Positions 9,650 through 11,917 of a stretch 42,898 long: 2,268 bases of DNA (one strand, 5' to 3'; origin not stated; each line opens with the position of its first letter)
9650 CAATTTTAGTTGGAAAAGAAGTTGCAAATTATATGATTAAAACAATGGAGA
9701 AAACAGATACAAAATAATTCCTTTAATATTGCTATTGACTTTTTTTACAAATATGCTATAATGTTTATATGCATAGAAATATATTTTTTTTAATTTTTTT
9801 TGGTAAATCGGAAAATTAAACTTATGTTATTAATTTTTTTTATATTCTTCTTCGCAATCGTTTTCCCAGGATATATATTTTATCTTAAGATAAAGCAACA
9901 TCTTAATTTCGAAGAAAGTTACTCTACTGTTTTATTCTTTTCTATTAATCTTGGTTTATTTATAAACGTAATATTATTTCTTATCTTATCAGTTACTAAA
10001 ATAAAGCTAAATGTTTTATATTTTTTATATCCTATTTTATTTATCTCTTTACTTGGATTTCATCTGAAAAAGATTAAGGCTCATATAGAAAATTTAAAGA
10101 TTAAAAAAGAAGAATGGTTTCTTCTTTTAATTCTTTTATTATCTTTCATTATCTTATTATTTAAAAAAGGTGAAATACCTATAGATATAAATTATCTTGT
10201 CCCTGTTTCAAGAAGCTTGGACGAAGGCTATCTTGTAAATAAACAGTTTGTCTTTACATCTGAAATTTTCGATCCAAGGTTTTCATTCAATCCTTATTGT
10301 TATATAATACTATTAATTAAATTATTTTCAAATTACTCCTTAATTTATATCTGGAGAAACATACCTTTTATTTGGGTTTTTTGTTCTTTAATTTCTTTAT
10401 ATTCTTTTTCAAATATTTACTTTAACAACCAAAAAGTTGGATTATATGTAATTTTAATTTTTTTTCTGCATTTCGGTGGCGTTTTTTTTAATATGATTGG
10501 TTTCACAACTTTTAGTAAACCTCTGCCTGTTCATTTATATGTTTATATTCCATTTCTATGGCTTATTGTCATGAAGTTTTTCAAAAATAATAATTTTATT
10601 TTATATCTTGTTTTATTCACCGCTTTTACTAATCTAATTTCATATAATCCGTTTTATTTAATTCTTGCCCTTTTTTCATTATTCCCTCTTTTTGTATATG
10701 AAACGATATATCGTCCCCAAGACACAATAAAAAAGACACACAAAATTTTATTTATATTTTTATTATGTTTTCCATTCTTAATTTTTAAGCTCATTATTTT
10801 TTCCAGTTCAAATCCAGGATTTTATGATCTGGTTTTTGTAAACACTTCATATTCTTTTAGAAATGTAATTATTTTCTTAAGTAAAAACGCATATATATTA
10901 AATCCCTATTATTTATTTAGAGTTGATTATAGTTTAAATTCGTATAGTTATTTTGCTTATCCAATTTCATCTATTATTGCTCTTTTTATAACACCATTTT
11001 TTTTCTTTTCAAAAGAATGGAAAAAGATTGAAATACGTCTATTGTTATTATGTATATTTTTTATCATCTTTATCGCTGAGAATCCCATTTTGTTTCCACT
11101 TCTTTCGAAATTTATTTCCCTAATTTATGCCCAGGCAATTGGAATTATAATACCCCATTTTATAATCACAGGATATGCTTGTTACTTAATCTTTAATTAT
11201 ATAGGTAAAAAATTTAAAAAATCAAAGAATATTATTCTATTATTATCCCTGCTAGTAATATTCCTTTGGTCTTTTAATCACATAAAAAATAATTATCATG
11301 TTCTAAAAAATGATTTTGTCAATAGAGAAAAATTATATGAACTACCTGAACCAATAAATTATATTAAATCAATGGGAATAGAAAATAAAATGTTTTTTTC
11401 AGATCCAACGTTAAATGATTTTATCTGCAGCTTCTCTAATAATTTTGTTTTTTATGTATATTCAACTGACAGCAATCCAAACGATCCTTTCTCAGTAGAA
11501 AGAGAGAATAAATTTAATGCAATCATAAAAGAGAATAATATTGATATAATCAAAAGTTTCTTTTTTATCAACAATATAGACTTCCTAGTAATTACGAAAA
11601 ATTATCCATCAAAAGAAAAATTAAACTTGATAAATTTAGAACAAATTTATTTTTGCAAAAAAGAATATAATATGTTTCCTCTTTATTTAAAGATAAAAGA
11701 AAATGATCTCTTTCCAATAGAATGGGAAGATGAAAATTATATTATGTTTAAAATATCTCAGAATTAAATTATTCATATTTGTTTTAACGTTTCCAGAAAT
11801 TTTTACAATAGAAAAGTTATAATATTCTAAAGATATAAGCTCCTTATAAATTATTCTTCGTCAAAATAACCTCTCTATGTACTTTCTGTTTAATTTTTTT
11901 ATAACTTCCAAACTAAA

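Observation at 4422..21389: Recurring two-gene module: a membrane-anchored SGNH hydrolase next to a very large polytopic membrane protein (three intact copies, one decayed)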

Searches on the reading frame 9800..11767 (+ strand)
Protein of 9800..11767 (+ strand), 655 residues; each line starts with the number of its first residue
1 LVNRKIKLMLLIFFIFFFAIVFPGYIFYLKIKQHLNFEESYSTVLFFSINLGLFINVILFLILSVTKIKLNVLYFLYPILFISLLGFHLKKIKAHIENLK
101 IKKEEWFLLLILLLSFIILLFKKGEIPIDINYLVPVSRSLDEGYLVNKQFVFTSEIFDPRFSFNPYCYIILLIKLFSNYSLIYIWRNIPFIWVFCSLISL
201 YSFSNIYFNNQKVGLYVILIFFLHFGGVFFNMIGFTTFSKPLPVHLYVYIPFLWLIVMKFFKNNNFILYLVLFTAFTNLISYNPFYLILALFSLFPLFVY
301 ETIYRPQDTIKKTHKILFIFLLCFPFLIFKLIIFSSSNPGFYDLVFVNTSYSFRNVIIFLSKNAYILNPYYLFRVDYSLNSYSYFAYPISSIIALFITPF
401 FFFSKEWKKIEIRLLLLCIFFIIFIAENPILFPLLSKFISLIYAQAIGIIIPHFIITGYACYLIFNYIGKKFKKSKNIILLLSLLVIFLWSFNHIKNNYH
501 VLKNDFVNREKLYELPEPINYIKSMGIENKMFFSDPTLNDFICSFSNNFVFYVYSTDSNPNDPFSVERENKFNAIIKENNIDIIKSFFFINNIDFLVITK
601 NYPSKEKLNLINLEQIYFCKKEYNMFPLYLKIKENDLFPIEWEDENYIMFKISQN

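Call 4: search_protein_families(library=pfam, proteins=[window:9800-11767:+], max_evalue=0.1)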
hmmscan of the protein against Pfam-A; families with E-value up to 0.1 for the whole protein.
window:9800-11767:+ (655 aa): 0 families

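Call 5: search_protein_families(library=ncbifam, proteins=[window:9800-11767:+], max_evalue=0.1)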
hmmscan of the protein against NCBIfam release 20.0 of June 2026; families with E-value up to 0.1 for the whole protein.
window:9800-11767:+ (655 aa): 0 families

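Call 11: search_solved_structures(query=window:9800-11767:+, max_evalue=10)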
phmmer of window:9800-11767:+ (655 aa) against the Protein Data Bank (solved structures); distinct sequences matched with E-value up to 10: 1.
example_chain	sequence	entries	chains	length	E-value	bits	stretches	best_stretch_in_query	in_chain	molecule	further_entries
7pk0_A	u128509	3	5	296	0.79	11.4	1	492-532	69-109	Glycine N-acyltransferase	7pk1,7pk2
